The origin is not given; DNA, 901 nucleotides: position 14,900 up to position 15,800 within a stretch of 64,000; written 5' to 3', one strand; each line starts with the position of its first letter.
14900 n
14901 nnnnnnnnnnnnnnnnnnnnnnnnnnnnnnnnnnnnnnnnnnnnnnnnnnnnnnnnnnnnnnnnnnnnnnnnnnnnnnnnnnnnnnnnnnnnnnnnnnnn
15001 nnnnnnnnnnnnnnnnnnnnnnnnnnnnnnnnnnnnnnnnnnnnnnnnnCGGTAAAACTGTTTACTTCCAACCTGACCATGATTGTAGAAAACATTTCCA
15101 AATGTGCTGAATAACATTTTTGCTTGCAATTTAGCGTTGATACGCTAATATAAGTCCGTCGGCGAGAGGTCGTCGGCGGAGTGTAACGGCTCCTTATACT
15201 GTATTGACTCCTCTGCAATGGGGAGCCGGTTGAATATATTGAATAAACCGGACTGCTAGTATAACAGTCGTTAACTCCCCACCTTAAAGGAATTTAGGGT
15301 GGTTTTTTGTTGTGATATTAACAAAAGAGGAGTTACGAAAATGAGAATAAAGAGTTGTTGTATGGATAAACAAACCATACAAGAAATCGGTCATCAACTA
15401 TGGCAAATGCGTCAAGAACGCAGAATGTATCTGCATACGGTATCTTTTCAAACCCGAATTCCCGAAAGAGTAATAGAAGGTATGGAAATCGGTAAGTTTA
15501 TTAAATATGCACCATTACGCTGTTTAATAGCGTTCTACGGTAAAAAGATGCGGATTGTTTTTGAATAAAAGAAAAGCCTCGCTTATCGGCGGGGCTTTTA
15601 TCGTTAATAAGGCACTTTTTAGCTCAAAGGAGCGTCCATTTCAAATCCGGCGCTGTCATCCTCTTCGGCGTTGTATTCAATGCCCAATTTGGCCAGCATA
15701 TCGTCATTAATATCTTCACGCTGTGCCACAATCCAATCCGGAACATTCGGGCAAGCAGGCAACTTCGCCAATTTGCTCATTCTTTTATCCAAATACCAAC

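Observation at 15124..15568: Paralogous structured RNA element with own promoter and terminator, fused upstream of a small XRE-HTH gene (copy 1)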

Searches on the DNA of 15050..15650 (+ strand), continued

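Call 60: search_with_rna_model(model_id=R1, sources=[window, L001, L003, L004, L008, L009, L010, L011, L012, L013, L014, L015, L016, L017, L018, L019, L020, L021, L022, L023, L024, L025, L028, L029, L030, L031, L032, L033, L034, L035, L036, L038, L039, L042, L044, L046], max_evalue=1e-10, make_alignment=true)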
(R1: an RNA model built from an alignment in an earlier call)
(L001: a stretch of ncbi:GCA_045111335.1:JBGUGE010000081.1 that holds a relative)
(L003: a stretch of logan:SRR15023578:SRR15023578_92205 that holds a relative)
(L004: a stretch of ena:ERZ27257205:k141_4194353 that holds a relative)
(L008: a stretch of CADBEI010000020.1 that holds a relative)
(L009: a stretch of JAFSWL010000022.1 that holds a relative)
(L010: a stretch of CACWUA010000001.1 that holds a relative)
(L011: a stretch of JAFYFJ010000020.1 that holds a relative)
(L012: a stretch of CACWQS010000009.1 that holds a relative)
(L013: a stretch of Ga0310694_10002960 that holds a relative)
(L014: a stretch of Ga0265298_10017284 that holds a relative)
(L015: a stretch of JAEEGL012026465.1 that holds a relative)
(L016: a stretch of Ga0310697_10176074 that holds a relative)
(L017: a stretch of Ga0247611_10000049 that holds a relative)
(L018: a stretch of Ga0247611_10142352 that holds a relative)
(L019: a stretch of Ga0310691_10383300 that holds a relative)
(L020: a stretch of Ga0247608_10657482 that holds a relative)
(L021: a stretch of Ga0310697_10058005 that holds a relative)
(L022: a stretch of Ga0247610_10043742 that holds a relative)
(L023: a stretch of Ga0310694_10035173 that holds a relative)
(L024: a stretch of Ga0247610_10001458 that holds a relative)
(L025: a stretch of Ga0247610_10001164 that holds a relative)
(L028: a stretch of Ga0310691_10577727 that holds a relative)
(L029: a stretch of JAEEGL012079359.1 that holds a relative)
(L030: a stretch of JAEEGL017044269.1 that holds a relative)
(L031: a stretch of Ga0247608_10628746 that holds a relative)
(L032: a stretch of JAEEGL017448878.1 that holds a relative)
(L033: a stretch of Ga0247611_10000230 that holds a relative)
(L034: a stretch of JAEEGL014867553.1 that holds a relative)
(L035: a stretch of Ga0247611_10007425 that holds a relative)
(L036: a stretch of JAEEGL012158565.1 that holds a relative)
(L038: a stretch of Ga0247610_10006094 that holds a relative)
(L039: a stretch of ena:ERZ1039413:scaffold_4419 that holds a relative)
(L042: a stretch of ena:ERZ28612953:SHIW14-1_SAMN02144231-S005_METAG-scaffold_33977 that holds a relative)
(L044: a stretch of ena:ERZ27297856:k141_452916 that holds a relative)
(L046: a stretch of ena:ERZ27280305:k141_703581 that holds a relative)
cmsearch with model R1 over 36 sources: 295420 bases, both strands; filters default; matches with E-value up to 1e-10: 37.
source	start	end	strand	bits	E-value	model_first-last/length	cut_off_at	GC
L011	2797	2924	+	142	1.1e-29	1-128/128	no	0.47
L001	5823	5950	+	141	1.7e-29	1-128/128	no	0.47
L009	2791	2919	+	138.9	5.3e-29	1-128/128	no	0.49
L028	712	840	+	138.8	5.7e-29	1-128/128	no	0.48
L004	5820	5947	+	138.2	7.5e-29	1-128/128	no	0.49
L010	2790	2918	+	138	8.3e-29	1-128/128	no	0.5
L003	5813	5939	+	137.6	1.1e-28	1-128/128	no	0.47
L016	511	636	-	137.6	1.1e-28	1-128/128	no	0.52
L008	2110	2238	+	136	2.4e-28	1-128/128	no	0.47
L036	1344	1470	+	134.7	4.7e-28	1-128/128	no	0.46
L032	9554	9680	+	134.5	5.3e-28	1-128/128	no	0.48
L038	1246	1374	-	134.2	6.1e-28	1-128/128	no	0.48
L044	2754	2881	+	134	7e-28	1-128/128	no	0.52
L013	760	887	-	133.7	8e-28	1-128/128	no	0.47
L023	2089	2218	-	132.3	1.7e-27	1-128/128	no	0.45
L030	3729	3857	-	131.2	3e-27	1-128/128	no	0.46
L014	3066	3192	-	130.9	3.5e-27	1-128/128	no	0.5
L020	586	712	+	130.7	4e-27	1-128/128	no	0.5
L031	257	385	-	129.8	6.4e-27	1-128/128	no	0.46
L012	2804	2933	+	129.3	8.1e-27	1-128/128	no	0.46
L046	2746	2871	+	128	1.6e-26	1-128/128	no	0.45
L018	2166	2290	+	126.2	4.1e-26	1-128/128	no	0.5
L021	987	1114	+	125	7.9e-26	1-128/128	no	0.46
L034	3366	3493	+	123.6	1.6e-25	1-128/128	no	0.47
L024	4537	4661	-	121.6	4.5e-25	1-128/128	no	0.44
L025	2873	3001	+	121.6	4.7e-25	1-128/128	no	0.44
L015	365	490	-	121.5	4.9e-25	1-128/128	no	0.37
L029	1229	1358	+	119.7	1.2e-24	1-128/128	no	0.5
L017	1913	2040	+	117.3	4.4e-24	1-128/128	no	0.48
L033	6930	7060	-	114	2.4e-23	1-128/128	no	0.47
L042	508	631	+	113.6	3e-23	1-128/128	no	0.44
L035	11468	11597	-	113.2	3.7e-23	1-128/128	no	0.45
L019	224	351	-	112.4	5.6e-23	1-128/128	no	0.45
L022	3073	3204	+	106.7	1.2e-21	1-128/128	no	0.37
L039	2815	2946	+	105.3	2.3e-21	1-128/128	no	0.48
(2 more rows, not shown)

Alignment A6: 37 matches aligned to the model, 146 columns, each read 5' to 3' on its own strand. Consensus structure (alignment columns), stored with it:
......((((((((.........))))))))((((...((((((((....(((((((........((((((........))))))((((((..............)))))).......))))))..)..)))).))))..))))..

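Call 71: search_with_rna_model(model_id=R1, sources=[L049, L050, L051, L052, L053, L054], max_evalue=1, show_alignments=2)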
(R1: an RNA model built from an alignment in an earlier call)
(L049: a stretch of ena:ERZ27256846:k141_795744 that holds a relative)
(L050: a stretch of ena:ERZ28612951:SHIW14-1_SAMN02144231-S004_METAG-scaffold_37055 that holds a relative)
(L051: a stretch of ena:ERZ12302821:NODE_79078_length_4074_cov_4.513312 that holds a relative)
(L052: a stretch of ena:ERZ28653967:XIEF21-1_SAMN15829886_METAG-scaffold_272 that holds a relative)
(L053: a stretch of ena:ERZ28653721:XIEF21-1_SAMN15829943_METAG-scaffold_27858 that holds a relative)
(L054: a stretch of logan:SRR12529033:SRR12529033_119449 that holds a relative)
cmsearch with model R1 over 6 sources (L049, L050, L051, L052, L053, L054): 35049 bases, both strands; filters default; matches with E-value up to 1: 6.
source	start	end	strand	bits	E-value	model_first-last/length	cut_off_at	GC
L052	3818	3946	+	137.3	1.4e-29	1-128/128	no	0.5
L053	3818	3946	+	137.3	1.4e-29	1-128/128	no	0.5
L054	344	472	+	137.3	1.4e-29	1-128/128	no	0.5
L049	3809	3946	+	74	3.6e-15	1-128/128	no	0.43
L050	3809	3946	+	74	3.6e-15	1-128/128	no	0.43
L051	1902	2039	+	74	3.6e-15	1-128/128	no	0.43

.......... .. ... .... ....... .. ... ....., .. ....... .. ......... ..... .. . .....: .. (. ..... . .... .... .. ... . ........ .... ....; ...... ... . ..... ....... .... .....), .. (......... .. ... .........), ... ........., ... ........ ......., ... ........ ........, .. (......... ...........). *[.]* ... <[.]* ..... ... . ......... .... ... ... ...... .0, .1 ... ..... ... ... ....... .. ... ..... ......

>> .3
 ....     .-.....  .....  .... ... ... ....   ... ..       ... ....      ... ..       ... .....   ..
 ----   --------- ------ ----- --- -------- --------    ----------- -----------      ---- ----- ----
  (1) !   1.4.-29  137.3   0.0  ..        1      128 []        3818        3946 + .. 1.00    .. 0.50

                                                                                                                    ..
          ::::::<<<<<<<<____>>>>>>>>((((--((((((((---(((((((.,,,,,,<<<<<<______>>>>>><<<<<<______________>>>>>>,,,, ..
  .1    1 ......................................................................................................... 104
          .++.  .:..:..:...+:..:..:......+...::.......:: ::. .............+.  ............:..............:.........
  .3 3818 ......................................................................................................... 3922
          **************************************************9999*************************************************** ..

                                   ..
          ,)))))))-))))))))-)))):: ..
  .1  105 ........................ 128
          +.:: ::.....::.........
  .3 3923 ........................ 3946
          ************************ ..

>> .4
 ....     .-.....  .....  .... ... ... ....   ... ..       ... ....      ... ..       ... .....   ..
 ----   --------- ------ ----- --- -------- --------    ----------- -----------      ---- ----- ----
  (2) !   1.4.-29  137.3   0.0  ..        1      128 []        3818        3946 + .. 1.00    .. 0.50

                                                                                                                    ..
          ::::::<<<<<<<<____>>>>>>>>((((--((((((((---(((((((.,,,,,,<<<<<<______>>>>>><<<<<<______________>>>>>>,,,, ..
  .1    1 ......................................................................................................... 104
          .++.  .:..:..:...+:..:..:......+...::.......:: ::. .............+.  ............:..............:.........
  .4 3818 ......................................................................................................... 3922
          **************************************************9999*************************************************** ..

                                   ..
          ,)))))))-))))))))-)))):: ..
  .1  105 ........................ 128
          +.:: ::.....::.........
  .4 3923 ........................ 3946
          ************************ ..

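Call 72: search_with_rna_model(model_id=R1, source=L049, start=3700, end=4250, max_evalue=0.001, show_alignments=1)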
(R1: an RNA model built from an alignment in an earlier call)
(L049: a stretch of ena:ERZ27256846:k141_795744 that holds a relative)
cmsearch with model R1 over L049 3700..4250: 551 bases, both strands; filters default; matches with E-value up to 0.001: 1.
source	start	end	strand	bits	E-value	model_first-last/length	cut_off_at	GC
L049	3809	3946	+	74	5.7e-17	1-128/128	no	0.43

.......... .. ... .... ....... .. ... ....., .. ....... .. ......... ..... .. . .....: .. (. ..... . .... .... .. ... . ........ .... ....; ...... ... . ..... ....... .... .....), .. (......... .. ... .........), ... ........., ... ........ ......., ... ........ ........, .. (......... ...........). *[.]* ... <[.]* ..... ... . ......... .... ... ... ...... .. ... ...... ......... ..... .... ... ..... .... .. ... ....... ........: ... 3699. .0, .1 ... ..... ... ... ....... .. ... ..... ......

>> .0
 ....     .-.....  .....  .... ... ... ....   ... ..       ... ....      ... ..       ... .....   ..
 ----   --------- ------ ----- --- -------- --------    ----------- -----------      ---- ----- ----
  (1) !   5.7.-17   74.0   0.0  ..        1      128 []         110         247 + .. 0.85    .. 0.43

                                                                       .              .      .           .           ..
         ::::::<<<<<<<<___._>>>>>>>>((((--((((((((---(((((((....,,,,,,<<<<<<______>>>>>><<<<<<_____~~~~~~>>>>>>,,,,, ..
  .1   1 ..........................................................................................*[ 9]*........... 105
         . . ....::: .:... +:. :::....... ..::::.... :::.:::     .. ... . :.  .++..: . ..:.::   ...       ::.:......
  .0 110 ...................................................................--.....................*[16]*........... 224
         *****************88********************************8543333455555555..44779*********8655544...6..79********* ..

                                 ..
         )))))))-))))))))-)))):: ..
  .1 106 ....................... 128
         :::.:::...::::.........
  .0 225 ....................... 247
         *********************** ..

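Call 92: search_dna_similar(query=window:15124-15568:+, collection=plasmids, mode=distant, max_rows=5)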
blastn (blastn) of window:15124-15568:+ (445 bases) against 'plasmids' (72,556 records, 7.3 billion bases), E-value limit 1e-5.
No match.

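Call 93: search_dna_similar(query=window:15124-15568:+, collection=phages, mode=distant, max_rows=5)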
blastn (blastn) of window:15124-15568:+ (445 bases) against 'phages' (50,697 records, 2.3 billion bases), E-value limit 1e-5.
No match.

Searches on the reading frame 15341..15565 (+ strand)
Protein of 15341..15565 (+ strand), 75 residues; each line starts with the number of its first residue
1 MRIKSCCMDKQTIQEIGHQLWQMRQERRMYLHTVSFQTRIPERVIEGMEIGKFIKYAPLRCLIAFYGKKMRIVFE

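Call 13: search_protein_families(library=pfam, proteins=[window:15341-15565:+], max_evalue=0.1)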
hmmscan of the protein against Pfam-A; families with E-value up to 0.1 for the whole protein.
window:15341-15565:+ (75 aa): 1 family
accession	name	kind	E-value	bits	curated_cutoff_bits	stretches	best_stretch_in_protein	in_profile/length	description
PF13413.12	HTH_25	-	0.00091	19.4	24.6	1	20-53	2-35/62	Helix-turn-helix domain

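Call 65: search_protein_families(library=ncbifam, proteins=[window:15341-15565:+], max_evalue=0.1)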
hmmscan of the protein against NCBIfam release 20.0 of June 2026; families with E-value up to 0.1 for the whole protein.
window:15341-15565:+ (75 aa): 2 families
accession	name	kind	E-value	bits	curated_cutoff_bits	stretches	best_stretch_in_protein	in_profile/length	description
NF006015.0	PRK08154.1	subfamily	0.029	13.5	204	1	10-52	25-67/314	anaerobic benzoate catabolism transcriptional regulator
NF045582.1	Npun_R2823_gen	subfamily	0.087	12.4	250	1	6-51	237-282/299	Npun_R2821/Npun_R2822 family protein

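Call 66: search_protein_families(library=phrogs, proteins=[window:15341-15565:+], max_evalue=0.1)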
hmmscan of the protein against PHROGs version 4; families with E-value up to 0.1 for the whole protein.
window:15341-15565:+ (75 aa): 0 families

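Call 67: search_protein_families(library=padloc, proteins=[window:15341-15565:+], max_evalue=0.1)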
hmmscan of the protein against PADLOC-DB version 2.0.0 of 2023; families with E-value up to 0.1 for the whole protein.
window:15341-15565:+ (75 aa): 0 families
